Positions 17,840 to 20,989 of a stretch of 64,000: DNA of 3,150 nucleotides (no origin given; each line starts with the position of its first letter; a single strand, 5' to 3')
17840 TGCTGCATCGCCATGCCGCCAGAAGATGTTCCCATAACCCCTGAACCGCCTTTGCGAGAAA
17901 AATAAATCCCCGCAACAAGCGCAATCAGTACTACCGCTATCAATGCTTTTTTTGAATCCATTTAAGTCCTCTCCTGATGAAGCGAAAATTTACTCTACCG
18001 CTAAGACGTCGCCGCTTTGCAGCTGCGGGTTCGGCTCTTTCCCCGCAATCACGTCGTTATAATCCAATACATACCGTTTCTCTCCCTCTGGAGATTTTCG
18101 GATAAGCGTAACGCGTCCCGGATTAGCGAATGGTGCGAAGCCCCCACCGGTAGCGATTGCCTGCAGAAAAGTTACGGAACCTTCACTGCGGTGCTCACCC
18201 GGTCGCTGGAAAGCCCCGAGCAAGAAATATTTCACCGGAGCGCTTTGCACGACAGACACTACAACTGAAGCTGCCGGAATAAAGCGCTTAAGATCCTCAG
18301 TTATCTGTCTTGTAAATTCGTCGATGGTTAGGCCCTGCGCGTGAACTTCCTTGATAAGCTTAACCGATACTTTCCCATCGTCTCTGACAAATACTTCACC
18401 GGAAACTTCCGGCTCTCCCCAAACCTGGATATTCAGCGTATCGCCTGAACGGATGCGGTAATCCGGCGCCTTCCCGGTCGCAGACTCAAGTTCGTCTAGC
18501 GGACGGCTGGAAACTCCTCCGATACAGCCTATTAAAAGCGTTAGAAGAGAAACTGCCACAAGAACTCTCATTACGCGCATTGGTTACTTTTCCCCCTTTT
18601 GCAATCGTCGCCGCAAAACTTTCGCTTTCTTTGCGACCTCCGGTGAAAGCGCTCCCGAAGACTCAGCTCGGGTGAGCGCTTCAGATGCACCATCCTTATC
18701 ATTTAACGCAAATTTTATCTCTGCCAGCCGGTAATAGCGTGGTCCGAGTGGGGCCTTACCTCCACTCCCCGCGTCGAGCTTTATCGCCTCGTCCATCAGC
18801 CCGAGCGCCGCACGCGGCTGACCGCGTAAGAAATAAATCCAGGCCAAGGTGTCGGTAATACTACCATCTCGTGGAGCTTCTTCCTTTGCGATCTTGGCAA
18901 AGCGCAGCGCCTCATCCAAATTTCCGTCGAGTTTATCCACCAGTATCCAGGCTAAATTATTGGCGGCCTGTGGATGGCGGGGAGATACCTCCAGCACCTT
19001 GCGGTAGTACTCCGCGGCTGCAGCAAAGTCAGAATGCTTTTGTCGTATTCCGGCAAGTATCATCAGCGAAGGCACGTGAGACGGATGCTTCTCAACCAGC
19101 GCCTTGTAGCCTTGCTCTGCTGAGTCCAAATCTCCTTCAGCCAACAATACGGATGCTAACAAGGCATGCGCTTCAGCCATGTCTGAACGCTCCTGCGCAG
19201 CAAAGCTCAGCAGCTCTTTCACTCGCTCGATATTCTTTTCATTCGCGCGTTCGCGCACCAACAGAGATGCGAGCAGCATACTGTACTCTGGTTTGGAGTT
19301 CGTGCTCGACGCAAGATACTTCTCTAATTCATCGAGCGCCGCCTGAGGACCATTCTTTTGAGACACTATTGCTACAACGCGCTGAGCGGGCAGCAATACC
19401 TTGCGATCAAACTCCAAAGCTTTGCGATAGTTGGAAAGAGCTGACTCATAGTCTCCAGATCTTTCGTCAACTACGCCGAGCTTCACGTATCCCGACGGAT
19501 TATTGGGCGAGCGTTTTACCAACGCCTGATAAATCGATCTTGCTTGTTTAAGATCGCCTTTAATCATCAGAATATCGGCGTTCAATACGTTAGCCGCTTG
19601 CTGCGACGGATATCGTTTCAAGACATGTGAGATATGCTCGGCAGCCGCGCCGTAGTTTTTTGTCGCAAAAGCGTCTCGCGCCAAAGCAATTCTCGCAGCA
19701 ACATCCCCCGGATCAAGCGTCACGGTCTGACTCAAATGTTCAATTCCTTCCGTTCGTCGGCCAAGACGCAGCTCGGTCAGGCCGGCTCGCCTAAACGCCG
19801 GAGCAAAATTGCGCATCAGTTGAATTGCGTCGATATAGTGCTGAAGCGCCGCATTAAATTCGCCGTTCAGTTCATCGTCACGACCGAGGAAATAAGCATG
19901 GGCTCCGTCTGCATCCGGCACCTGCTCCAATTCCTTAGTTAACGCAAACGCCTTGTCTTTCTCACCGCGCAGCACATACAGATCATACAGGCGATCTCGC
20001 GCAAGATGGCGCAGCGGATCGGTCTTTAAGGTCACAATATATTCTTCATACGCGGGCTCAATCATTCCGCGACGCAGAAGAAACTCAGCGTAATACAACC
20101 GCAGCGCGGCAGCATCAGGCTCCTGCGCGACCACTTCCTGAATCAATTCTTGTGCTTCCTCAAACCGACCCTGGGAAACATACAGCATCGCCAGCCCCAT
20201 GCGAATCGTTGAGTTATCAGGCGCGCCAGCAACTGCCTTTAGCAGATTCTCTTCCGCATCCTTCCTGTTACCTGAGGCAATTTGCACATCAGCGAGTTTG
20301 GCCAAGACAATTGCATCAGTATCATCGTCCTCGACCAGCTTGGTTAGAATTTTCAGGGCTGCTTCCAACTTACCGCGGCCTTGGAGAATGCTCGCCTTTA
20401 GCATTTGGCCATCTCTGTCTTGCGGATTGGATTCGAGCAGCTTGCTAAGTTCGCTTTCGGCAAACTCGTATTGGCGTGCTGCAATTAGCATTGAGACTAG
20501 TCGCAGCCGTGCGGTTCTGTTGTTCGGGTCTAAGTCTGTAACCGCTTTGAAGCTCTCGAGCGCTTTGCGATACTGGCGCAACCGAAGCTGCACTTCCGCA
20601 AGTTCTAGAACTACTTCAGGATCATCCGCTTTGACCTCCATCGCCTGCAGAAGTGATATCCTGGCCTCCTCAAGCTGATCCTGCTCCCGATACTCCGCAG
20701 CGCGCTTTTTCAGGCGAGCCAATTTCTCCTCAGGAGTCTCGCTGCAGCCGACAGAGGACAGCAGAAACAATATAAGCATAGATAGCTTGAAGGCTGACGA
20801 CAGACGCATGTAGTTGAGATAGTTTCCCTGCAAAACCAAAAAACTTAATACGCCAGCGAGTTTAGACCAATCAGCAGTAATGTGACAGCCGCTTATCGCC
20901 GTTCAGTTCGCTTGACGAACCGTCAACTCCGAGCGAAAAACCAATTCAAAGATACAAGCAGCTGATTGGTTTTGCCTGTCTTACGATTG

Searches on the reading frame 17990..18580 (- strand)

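Call 91: search_protein_families(library=pfam, proteins=[window:17990-18580:-], max_evalue=0.000001)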
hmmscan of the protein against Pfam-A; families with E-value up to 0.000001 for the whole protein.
window:17990-18580:- (196 aa): 1 family
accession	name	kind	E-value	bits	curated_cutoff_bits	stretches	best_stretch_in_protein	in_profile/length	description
PF02563.21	Poly_export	-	1.2e-20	73.9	28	1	37-110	3-76/77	Polysaccharide biosynthesis/export protein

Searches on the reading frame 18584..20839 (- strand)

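Call 82: search_protein_families(library=pfam, proteins=[window:18584-20839:-], max_evalue=1e-10)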
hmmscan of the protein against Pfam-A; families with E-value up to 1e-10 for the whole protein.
window:18584-20839:- (751 aa): 18 families
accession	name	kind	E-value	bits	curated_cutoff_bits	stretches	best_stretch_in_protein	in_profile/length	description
PF14559.12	TPR_19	-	1.3e-58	195.7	25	0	88-151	5-68/68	Tetratricopeptide repeat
PF07719.23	TPR_2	-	1.4e-40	134.5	27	0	78-107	5-34/34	Tetratricopeptide repeat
PF13432.12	TPR_16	-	2.2e-39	133.9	32.7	0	385-448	2-65/65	Tetratricopeptide repeat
PF13428.12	TPR_14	-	2.7e-38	126.9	23.5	0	214-252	5-43/44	Tetratricopeptide repeat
PF13181.12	TPR_8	-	6.9e-30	101.1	25.7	0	451-480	4-33/34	Tetratricopeptide repeat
PF00515.34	TPR_1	-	1.3e-25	88.5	27.8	0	80-107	7-34/34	Tetratricopeptide repeat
PF13414.12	TPR_11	-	3e-25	88.1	26.8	0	422-457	2-37/42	TPR repeat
PF13424.12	TPR_12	-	1.1e-23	83.7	30.1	0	416-480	5-77/77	Tetratricopeptide repeat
PF23914.1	TPR_CcmH_CycH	-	4e-23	82.4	42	0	41-168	17-147/158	Cytochrome c-type biogenesis protein H TPR domain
PF13431.12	TPR_17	-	4.9e-23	79.9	24.4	0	611-645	1-33/34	Tetratricopeptide repeat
PF25064.1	ARM_TT21_5th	-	5e-20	72.4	27.8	0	592-658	4-68/117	TT21 fifth ARM repeats domain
PF13174.12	TPR_6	-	9.3e-18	64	26.3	0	215-242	5-32/33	Tetratricopeptide repeat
PF12895.13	ANAPC3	-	1.5e-17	64.1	27.2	0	122-201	3-81/82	Anaphase-promoting complex, cyclosome, subunit 3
PF14561.12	TPR_20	-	1.7e-17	64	25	0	363-412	5-54/90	Tetratricopeptide repeat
PF25063.1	ARM_TT21_C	-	5.2e-17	62.8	35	0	492-631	31-172/209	Tetratricopeptide repeat protein 21 C-terminal ARM domain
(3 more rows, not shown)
